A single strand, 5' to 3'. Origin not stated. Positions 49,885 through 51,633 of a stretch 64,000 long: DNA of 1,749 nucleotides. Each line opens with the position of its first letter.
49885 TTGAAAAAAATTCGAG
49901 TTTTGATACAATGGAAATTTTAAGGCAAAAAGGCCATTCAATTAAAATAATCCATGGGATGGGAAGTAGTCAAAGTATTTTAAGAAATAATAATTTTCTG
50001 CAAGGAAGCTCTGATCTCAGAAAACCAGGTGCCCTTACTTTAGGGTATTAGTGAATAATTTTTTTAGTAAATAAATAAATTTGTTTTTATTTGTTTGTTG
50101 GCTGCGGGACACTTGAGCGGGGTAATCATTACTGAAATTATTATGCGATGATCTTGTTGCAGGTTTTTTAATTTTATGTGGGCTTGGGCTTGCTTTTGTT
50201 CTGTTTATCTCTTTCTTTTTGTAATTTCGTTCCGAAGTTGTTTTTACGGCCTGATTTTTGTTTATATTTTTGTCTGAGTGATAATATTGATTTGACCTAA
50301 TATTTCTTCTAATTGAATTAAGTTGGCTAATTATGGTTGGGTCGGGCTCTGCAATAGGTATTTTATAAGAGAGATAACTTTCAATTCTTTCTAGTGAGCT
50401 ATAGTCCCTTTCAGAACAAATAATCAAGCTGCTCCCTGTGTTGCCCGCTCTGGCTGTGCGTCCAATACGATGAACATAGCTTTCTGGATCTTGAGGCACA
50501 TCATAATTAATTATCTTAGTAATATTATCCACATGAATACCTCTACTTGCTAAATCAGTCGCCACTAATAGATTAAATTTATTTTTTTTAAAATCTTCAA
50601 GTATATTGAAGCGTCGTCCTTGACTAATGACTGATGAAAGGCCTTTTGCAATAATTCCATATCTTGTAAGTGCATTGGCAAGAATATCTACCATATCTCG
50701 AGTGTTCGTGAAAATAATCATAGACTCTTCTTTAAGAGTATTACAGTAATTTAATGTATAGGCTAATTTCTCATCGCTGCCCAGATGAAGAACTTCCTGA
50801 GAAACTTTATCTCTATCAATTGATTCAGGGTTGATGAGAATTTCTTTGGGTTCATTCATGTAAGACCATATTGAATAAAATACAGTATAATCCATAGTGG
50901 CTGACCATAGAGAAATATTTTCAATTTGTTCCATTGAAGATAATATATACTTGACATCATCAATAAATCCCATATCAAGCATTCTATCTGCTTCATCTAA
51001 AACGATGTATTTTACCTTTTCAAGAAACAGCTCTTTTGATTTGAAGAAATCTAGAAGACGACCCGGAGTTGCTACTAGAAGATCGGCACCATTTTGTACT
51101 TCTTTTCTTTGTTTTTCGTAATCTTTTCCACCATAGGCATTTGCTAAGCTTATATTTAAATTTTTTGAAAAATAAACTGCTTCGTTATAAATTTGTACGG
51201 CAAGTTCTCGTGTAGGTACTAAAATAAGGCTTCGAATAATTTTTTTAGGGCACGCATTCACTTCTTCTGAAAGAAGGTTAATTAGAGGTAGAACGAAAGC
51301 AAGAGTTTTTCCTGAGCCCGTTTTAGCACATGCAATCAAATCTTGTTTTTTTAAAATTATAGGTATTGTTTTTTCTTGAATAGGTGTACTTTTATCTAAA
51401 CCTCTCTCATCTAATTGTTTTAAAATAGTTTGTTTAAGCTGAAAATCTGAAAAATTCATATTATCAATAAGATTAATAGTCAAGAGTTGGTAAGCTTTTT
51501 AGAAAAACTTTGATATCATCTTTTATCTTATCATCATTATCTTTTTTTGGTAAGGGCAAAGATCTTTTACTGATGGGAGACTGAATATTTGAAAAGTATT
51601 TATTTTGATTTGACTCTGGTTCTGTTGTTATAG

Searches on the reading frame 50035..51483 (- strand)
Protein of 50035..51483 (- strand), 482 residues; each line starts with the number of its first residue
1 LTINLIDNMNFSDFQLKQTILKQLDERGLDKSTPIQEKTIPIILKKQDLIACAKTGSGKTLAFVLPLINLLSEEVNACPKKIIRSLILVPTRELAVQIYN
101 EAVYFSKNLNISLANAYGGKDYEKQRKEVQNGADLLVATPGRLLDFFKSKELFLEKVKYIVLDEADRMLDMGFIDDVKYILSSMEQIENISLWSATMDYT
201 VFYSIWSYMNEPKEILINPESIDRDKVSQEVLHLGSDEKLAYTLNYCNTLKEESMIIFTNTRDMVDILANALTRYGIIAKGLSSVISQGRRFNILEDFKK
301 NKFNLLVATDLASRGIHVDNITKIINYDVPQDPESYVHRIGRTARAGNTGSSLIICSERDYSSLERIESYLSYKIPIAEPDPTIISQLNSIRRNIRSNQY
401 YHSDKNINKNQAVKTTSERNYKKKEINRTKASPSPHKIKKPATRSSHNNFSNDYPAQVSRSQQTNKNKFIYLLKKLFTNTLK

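Call 66: search_protein_families(library=pfam, proteins=[window:50035-51483:-], max_evalue=1e-10)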
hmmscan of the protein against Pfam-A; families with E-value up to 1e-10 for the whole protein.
window:50035-51483:- (482 aa): 2 families
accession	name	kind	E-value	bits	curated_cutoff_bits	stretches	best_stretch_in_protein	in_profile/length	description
PF00270.35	DEAD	-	1.5e-48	165.2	26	1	33-198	1-161/167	DEAD/DEAH box helicase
PF00271.37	Helicase_C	-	4.9e-27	94.8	23.5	1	239-347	2-110/110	Helicase conserved C-terminal domain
